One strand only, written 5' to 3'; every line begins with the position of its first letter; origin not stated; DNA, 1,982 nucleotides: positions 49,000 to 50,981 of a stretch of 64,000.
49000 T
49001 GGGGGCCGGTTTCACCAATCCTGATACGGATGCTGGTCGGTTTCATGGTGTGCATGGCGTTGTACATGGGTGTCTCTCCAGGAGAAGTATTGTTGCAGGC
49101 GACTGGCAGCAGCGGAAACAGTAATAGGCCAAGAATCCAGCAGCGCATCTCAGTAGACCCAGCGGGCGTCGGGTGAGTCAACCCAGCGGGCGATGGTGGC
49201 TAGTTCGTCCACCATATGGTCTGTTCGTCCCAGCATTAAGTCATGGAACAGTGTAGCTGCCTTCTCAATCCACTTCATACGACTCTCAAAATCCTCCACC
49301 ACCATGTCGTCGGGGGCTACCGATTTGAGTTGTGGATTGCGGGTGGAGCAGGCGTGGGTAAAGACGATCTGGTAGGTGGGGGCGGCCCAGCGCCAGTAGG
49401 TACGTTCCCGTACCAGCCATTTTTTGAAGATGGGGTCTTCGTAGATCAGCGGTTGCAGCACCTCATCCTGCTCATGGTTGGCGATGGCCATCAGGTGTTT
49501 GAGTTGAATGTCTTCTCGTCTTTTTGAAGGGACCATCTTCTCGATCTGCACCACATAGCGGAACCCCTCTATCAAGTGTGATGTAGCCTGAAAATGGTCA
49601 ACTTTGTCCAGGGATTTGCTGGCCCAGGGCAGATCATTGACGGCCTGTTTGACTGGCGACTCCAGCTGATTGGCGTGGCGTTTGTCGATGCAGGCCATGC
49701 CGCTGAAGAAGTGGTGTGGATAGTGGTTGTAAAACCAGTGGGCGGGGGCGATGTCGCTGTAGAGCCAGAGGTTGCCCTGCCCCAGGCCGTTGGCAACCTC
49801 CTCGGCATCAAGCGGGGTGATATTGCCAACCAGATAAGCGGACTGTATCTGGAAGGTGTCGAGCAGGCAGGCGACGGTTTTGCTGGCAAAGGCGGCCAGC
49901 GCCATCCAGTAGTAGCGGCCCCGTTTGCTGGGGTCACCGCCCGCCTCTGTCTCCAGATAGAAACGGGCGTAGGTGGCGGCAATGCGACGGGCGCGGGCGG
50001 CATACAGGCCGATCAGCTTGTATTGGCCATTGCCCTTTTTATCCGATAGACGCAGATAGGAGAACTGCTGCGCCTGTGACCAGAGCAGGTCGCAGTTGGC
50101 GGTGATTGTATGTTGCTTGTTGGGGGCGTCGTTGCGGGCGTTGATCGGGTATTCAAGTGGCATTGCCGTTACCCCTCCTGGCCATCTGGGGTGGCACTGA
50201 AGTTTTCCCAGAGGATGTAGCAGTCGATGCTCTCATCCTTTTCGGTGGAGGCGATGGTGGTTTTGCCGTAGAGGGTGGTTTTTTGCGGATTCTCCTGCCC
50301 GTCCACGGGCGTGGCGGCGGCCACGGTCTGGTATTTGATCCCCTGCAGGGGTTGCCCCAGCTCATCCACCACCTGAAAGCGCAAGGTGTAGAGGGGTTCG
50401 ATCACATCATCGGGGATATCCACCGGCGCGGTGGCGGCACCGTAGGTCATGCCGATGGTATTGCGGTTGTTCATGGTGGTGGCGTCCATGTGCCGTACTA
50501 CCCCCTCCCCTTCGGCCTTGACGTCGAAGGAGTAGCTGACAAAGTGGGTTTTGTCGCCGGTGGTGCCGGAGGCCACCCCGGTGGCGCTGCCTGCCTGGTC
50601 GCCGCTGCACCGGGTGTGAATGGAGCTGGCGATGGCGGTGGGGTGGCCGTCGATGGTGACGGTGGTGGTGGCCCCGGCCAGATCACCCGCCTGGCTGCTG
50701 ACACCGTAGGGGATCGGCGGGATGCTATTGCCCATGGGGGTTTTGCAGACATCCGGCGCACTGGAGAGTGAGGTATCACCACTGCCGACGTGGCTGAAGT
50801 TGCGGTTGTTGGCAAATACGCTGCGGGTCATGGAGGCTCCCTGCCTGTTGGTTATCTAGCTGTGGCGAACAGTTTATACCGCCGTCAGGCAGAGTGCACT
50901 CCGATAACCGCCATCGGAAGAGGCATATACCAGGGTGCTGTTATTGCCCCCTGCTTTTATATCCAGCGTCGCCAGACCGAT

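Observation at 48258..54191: Orphan T6SS effector island without vgrG: DUF2169, helical protein, KAS-like protein, DUF4150 PAAR-like protein, 337-aa candidate effector and lipoprotein immunity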

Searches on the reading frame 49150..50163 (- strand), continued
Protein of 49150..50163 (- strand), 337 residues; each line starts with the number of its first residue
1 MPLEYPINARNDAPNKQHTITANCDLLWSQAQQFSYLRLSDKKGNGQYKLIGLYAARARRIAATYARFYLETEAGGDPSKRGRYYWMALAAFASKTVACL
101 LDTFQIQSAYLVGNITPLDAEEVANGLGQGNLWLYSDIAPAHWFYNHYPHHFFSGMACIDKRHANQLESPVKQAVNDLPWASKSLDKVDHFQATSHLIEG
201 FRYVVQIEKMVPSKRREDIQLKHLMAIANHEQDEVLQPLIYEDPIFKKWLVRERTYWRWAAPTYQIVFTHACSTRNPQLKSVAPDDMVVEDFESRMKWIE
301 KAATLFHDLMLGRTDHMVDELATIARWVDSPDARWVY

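Call 78: find_homologous_proteins(query=L085:584-1588:+, max_evalue=1e-20)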
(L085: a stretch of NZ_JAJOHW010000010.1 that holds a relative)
Query L085:584-1588:+ (335 aa): 574 proteins with E <= 1e-20 among 1457 candidates; the best 120 are listed.
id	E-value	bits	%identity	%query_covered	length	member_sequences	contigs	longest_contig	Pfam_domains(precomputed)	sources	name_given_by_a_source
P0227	4.6e-206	702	89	100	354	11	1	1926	PF10720.15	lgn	-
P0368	4.3e-196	669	85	100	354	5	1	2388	PF10720.15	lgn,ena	-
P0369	3.9e-187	639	82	100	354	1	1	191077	PF10720.15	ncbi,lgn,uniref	ncbi:DUF2515 family protein [Chromobacterium sp.]|uniref:DUF2515 family protein n=1 Tax=Chromobacter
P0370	1.3e-94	335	52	99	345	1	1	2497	PF10720.15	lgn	-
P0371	3.5e-92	327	49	99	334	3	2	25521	PF10720.15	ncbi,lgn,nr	ncbi:hypothetical protein K5M33_01340 [Chromobacterium vaccinii]|nr:hypothetical protein [Chromobact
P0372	7.2e-91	323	51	100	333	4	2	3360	PF10720.15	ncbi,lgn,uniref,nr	ncbi:hypothetical protein ACG97_16690 [Vogesella sp. EB]|uniref:Uncharacterized protein n=1 Tax=Voge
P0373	1.2e-90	322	50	99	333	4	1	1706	PF10720.15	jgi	-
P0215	8.1e-90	319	50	99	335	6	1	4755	PF10720.15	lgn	-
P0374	1.1e-89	319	50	100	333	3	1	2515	PF10720.15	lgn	-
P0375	1.6e-89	318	50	99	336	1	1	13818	PF10720.15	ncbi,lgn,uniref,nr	ncbi:DUF2515 family protein [Deefgea rivuli]|uniref:DUF2515 family protein n=1 Tax=Deefgea rivuli Ta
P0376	1.2e-87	312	49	100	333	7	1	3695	PF10720.15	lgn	-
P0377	1.6e-87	312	50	99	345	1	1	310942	PF10720.15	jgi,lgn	-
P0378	7.7e-87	310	48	99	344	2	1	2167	PF10720.15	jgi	jgi:hypothetical protein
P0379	1.4e-86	309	53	88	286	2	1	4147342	PF10720.15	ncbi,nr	ncbi:hypothetical protein PSELUDRAFT_0541 [Vogesella sp. LIG4]|nr:hypothetical protein PSELUDRAFT_05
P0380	1.4e-86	309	48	98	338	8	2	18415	PF10720.15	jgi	jgi:hypothetical protein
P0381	5.4e-81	290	47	97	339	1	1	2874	PF10720.15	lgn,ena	-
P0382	1.0e-80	289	48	99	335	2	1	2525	PF10720.15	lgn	-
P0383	6.8e-80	287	48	98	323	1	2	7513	PF10720.15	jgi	jgi:hypothetical protein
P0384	2.5e-79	285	47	98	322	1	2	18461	PF10720.15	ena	-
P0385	7.1e-79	283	46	97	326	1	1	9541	PF10720.15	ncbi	-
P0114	2.0e-78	282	46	100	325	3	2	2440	PF10720.15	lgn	-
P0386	5.1e-78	281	47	98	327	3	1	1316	PF10720.15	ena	-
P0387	6.0e-78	280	46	100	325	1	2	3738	PF10720.15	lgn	-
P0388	1.1e-77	279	48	99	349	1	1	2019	PF10720.15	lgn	-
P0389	2.4e-77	278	46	99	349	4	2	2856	PF10720.15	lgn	-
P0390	4.0e-77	278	47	99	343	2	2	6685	PF10720.15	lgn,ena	-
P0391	5.0e-77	277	45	97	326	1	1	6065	PF10720.15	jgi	jgi:hypothetical protein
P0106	1.0e-76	276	47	99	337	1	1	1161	PF10720.15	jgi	-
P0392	1.6e-76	276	46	99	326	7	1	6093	PF10720.15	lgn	-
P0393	2.0e-76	275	46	99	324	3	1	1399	PF10720.15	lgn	-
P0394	2.4e-76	275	46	97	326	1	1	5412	PF10720.15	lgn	-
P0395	2.7e-76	275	44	99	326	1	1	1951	PF10720.15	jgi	jgi:hypothetical protein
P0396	2.9e-76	275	47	87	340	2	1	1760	PF10720.15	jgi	jgi:hypothetical protein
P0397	2.9e-76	275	46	99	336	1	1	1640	PF10720.15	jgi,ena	-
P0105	4.9e-76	274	46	98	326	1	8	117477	PF10720.15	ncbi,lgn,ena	-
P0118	6.7e-76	274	45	98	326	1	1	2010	PF10720.15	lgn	-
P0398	7.5e-76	273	45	97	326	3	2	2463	PF10720.15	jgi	jgi:hypothetical protein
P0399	1.1e-75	273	47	99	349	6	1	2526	PF10720.15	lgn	-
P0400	1.4e-75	273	45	99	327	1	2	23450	PF10720.15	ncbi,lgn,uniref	ncbi:MAG: hypothetical protein ABI410_19725 [Rhodoferax sp.]|uniref:DUF2515 family protein n=1 Tax=R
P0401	2.1e-75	272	45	99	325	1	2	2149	PF10720.15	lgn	-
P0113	3.4e-75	271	46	99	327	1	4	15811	PF10720.15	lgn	-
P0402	4.0e-75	271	46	98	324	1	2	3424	PF10720.15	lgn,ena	-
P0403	8.0e-75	270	45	100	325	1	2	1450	PF10720.15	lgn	-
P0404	1.2e-74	270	47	99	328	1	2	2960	PF10720.15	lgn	-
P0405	1.6e-74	269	46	99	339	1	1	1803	PF10720.15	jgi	jgi:hypothetical protein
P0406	2.3e-74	269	45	97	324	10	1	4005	PF10720.15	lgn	-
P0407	2.7e-74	268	44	99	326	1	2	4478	PF10720.15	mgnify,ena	mgnify:CR=1 FL=1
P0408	3.2e-74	268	44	99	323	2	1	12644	PF10720.15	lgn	-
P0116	3.4e-74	268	45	97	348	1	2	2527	PF10720.15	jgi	jgi:hypothetical protein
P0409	7.1e-74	267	45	98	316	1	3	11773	PF10720.15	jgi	jgi:hypothetical protein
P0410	9.3e-74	267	45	99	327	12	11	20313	PF10720.15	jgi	jgi:hypothetical protein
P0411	2.1e-73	265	46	98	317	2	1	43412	PF10720.15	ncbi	-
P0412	2.2e-73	265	45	99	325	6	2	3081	PF10720.15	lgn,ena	-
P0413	3.1e-73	265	46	99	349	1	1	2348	PF10720.15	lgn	-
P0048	3.7e-73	265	44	99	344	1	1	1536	PF10720.15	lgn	-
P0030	4.0e-73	264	43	99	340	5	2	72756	PF10720.15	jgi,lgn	jgi:hypothetical protein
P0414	4.6e-73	264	43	99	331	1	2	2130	PF10720.15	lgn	-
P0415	5.2e-73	264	44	98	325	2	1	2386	PF10720.15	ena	-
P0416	5.9e-73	264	44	97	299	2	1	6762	PF10720.15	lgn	-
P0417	6.6e-73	264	45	97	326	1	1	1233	PF10720.15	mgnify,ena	mgnify:CR=1 FL=1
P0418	7.1e-73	264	44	99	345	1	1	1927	PF10720.15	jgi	-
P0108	7.3e-73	264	45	98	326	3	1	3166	PF10720.15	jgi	-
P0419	7.9e-73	264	45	99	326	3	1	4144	PF10720.15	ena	-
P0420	1.2e-72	263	45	100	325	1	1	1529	PF10720.15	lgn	-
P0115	1.3e-72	263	44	99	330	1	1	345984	PF10720.15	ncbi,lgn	-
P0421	1.4e-72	263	43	99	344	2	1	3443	PF10720.15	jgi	jgi:hypothetical protein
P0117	3.0e-72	262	45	98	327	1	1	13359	PF10720.15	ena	-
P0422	3.1e-72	262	45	98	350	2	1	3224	PF10720.15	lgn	-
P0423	4.0e-72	261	45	100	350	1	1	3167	PF10720.15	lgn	-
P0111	5.4e-72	261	44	98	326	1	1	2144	PF10720.15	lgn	-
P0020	5.8e-72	261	44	99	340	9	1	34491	PF10720.15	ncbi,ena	-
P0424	7.5e-72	260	44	97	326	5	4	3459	PF10720.15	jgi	jgi:hypothetical protein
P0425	7.9e-72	260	45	98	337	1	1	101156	PF10720.15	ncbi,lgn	ncbi:hypothetical protein AAKU55_003292 [Oxalobacteraceae bacterium GrIS 1.11]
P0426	9.0e-72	260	44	99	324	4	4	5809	PF10720.15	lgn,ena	-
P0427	9.5e-72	260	43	99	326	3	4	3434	PF10720.15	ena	-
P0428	1.2e-71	260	42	99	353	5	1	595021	PF10720.15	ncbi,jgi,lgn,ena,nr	ncbi:UNVERIFIED_ORG: hypothetical protein J2W38_003018 [Variovorax paradoxus]|jgi:hypothetical prote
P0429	1.5e-71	259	44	99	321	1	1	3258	PF10720.15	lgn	-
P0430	2.6e-71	259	45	99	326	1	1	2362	PF10720.15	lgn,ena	-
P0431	2.7e-71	259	44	99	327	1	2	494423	PF10720.15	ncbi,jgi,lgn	ncbi:MAG TPA: hypothetical protein VIF82_12910 [Burkholderiaceae bacterium]|jgi:hypothetical protein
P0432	3.3e-71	258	46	87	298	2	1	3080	PF10720.15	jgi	jgi:hypothetical protein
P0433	3.7e-71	258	45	98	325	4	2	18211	PF10720.15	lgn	-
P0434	4.0e-71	258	42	99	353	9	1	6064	PF10720.15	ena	-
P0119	5.3e-71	258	42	99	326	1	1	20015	PF10720.15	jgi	jgi:hypothetical protein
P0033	5.5e-71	257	43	99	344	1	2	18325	PF10720.15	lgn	-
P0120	5.6e-71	257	44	99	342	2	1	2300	PF10720.15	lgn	-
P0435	6.0e-71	257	45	99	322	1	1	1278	PF10720.15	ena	-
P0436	6.8e-71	257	41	99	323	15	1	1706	PF10720.15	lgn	-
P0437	7.0e-71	257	43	99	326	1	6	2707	PF10720.15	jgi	jgi:hypothetical protein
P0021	7.3e-71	257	43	99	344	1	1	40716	PF10720.15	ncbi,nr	ncbi:MAG: hypothetical protein L3J98_12575 [Gammaproteobacteria bacterium]|nr:hypothetical protein [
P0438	1.1e-70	257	43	99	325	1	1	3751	PF10720.15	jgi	jgi:hypothetical protein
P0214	1.2e-70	256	43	99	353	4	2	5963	PF10720.15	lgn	-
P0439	1.2e-70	256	45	97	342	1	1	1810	PF10720.15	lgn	-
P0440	1.3e-70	256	43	99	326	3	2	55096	PF10720.15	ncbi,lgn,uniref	ncbi:hypothetical protein AAKU61_003041 [Undibacterium sp. GrIS 1.2]|uniref:DUF2515 family protein n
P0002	1.5e-70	256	43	100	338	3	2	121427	PF10720.15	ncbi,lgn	-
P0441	1.6e-70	256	43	99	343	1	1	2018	PF10720.15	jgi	jgi:hypothetical protein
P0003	1.7e-70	256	43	99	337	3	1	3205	PF10720.15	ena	-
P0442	1.9e-70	256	44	99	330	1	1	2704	PF10720.15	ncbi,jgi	jgi:hypothetical protein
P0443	2.1e-70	256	43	98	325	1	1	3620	PF10720.15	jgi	jgi:hypothetical protein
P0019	2.2e-70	255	42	99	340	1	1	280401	PF10720.15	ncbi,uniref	ncbi:DUF2515 family protein [Marinimicrobium locisalis]|uniref:DUF2515 family protein n=1 Tax=Marini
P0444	2.3e-70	255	43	99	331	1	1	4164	PF10720.15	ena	-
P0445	3.0e-70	255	42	100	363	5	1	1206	PF10720.15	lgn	-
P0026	3.7e-70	255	43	99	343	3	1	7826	PF10720.15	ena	-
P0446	4.4e-70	255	42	98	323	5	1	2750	PF10720.15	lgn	-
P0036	4.4e-70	254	43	99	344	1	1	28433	PF10720.15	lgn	-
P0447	4.5e-70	254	44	100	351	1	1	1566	PF10720.15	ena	-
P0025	5.7e-70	254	43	99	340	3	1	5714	PF10720.15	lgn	-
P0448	6.0e-70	254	42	99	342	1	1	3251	PF10720.15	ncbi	ncbi:MAG: hypothetical protein QM581_16210 [Pseudomonas sp.]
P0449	6.7e-70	254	44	99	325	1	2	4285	PF10720.15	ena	-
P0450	6.8e-70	254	43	99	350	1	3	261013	PF10720.15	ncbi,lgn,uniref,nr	ncbi:hypothetical protein LQ564_19110 [Massilia sp. G4R7]|uniref:Uncharacterized protein n=1 Tax=Mas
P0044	6.9e-70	254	44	99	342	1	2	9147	PF10720.15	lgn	-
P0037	8.5e-70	254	43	99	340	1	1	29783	PF10720.15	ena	-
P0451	1.1e-69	253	45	99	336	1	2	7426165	PF10720.15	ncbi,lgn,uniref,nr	ncbi:DUF2515 family protein [Pseudoduganella umbonata]|uniref:Uncharacterized protein n=1 Tax=Pseudo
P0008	1.3e-69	253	43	99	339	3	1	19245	PF10720.15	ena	-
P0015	1.4e-69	253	44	99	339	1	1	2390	PF10720.15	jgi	-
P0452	1.5e-69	253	41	99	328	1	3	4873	PF10720.15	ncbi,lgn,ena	-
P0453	1.5e-69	253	42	99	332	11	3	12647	PF10720.15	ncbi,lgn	-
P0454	1.5e-69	253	43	96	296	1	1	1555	PF10720.15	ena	-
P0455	1.6e-69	253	43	99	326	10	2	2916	PF10720.15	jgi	jgi:hypothetical protein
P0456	1.9e-69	252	42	99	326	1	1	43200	PF10720.15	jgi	jgi:hypothetical protein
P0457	2.8e-69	252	44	99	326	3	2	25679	PF10720.15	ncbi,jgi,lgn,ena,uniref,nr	ncbi:DUF2515 family protein [Collimonas sp.]|jgi:hypothetical protein|uniref:DUF2515 family protein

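Call 82: find_encoding_contigs(protein=P0350, flank=6000, max_places=2)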
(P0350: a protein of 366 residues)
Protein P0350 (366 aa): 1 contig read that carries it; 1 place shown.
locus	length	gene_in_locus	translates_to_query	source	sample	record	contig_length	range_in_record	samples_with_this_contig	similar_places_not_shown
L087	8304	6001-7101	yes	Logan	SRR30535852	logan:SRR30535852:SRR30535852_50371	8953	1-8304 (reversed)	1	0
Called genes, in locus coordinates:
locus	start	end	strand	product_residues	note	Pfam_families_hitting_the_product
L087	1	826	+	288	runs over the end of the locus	PF13468:Glyoxalase_3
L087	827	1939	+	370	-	PF10994:DUF2817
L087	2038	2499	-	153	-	PF11697:DUF3293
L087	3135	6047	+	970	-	PF05954:Phage_GPD, PF04717:Phage_base_V, PF13296:T6SS_Vgr, PF10106:DUF2345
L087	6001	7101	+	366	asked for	PF10720:DUF2515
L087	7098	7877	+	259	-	-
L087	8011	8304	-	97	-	?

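Call 83: find_encoding_contigs(protein=P0361, flank=6000, max_places=2)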
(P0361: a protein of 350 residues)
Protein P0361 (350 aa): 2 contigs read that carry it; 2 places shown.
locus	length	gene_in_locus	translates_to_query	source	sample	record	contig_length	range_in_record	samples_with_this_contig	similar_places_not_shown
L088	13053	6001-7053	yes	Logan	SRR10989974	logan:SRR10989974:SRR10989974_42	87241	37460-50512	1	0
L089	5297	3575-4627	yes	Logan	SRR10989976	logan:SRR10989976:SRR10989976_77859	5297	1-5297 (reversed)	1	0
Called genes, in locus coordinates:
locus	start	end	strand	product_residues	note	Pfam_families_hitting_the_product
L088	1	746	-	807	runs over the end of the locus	PF07660:STN, PF07715:Plug, PF00593:TonB_dep_Rec_b-barrel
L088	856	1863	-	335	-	PF16220:DUF4880, PF04773:FecR, PF16344:FecR_C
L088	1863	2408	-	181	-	PF13384:HTH_23 (faint), PF04542:Sigma70_r2, PF08281:Sigma70_r4_2, PF04545:Sigma70_r4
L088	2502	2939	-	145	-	PF11697:DUF3293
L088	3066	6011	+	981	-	PF05954:Phage_GPD, PF04717:Phage_base_V, PF13296:T6SS_Vgr, PF10106:DUF2345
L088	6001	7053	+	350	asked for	-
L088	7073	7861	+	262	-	-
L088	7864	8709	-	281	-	-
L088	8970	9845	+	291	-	PF02563:Poly_export, PF10531:SLBB (weak), PF22461:SLBB_2, PF10531:SLBB, PF22461:SLBB_2 (weak)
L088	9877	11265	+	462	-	PF02706:Wzz (weak), PF13807:GNVR (faint)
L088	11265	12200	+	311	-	PF01656:CbiA, PF10609:ParA (weak), PF13614:AAA_31 (weak)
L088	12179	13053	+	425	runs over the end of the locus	-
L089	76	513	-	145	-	PF11697:DUF3293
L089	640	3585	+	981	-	PF05954:Phage_GPD, PF04717:Phage_base_V, PF13296:T6SS_Vgr, PF10106:DUF2345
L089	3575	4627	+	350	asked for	-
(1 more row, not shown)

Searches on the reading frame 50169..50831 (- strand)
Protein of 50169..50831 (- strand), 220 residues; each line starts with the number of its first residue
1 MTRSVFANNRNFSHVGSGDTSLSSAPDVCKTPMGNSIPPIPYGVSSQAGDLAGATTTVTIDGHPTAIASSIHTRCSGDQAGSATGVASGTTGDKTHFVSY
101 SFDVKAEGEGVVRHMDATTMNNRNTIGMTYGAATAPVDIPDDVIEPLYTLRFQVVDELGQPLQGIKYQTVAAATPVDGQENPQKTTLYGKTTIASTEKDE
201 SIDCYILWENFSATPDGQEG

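Call 3: search_protein_families(library=pfam, proteins=[window:50169-50831:-], max_evalue=0.1)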
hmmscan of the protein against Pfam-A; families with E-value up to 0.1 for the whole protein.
window:50169-50831:- (220 aa): 2 families
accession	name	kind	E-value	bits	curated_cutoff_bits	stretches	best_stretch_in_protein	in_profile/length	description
PF13665.11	Tox-PAAR-like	-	2.8e-33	114.7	31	1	23-127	4-108/108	Toxin PAAR-like domain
PF05488.18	PAAR_motif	-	0.0048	17.5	27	1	46-119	6-63/70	PAAR motif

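Call 4: search_protein_families(library=ncbifam, proteins=[window:50169-50831:-], max_evalue=0.1)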
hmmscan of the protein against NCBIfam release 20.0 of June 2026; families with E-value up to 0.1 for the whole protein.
window:50169-50831:- (220 aa): 0 families

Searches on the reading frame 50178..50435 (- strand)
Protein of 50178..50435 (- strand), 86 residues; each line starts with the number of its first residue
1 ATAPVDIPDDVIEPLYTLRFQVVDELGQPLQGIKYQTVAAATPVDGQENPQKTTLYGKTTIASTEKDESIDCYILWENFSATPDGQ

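Call 60: search_solved_structures(query=A3, max_evalue=10, show_alignments=2)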
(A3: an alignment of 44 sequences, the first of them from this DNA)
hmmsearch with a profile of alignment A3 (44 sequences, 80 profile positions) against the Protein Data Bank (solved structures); distinct sequences matched with E-value up to 10: 20.
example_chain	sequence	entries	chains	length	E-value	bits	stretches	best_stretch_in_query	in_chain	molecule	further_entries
6sjl_A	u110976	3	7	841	6.5e-06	29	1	19-67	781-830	Putative type VI secretion protein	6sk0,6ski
6h56_A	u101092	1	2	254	0.00011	25.1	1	17-62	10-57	Effector domain of Pseudomonas aeruginosa VgrG2b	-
6ba5_A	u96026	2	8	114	0.18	14.8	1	43-75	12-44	Variable domain of Light Chain, antibody R11 | Variable domain of R11 Light Chain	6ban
5f44_A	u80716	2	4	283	0.22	14.5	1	8-56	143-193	Cell surface protein SpaA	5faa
5hbb_B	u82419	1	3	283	0.22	14.5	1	8-56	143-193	Cell surface protein SpaA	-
5hdl_A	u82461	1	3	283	0.22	14.5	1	8-56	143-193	Cell surface protein SpaA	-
5hts_A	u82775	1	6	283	0.22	14.5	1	8-56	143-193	Cell surface protein SpaA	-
5j4m_A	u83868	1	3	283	0.22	14.5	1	8-56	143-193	Cell surface protein SpaA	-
5fgs_A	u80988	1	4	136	0.26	14.3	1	13-56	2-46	Cell surface protein SpaA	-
5fgr_A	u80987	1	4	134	0.5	13.4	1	15-56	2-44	Cell surface protein SpaA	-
1cwv_A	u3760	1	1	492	0.66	13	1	14-60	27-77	INVASIN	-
8dmj_E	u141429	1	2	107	1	12.4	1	45-75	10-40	antibody 1H1 light chain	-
7upb_E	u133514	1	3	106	1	12.3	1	45-75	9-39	Fab 1H1 light chain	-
7e89_J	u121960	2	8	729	1.1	12.2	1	10-43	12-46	Dipeptidyl aminopeptidase-like protein 6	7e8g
7e8h_J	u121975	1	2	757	1.3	12.1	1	10-43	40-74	Dipeptidyl aminopeptidase-like protein 6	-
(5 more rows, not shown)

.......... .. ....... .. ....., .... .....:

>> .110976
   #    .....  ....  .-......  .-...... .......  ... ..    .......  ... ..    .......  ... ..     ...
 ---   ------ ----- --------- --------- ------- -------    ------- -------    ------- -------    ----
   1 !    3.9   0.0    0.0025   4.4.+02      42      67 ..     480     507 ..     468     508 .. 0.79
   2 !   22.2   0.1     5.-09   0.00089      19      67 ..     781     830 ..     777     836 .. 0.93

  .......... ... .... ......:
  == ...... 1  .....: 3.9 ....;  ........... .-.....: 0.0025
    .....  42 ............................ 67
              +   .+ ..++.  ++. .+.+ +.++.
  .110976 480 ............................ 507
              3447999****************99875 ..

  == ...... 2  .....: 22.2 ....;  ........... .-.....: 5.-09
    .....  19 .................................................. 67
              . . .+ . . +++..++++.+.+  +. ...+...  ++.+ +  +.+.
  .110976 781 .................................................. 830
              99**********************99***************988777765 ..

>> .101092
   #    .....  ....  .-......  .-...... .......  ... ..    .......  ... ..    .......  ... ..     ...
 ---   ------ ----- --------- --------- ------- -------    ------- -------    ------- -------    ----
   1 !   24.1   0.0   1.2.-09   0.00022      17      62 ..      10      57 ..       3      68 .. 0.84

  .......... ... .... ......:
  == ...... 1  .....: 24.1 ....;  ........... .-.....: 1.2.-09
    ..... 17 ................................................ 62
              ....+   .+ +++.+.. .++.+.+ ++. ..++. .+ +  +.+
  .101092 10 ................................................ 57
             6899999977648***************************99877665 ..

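Call 61: search_protein_families(library=pfam, alignment_id=A3, max_evalue=1)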
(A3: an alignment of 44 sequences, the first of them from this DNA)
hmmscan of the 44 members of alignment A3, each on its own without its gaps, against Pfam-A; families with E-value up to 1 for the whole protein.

A. member 1, seq(86 aa): 0 families

B. families by the number of members that match (of 44 scanned): 12 families
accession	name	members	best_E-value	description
PF02369.22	Big_1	2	0.025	Bacterial Ig-like domain (group 1)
PF17789.7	MG4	2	0.039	Macroglobulin domain MG4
PF17588.7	DUF5486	2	0.11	Family of unknown function (DUF5486)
PF20801.2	MAML1_3_TAD2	1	0.012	Mastermind-like 1/3, transactivation domain 2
PF02920.21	Integrase_DNA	1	0.059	DNA binding domain of tn916 integrase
PF20197.3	DUF6560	1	0.095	Family of unknown function (DUF6560)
PF05986.19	ADAMTS_spacer1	1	0.098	ADAM-TS Spacer 1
PF25645.1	Seadorna_VP8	1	0.099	Seadornavirus outer capsid protein VP8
PF18569.7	Thioredoxin_16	1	0.11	Thioredoxin-like domain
PF08176.17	SspK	1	0.13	Small acid-soluble spore protein K family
PF20732.2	NamZ_C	1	0.16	Exo-beta-N-acetylmuramidase NamZ, C-terminal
PF08272.16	Zn_Ribbon_Topo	1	0.19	Topoisomerase I zinc-ribbon-like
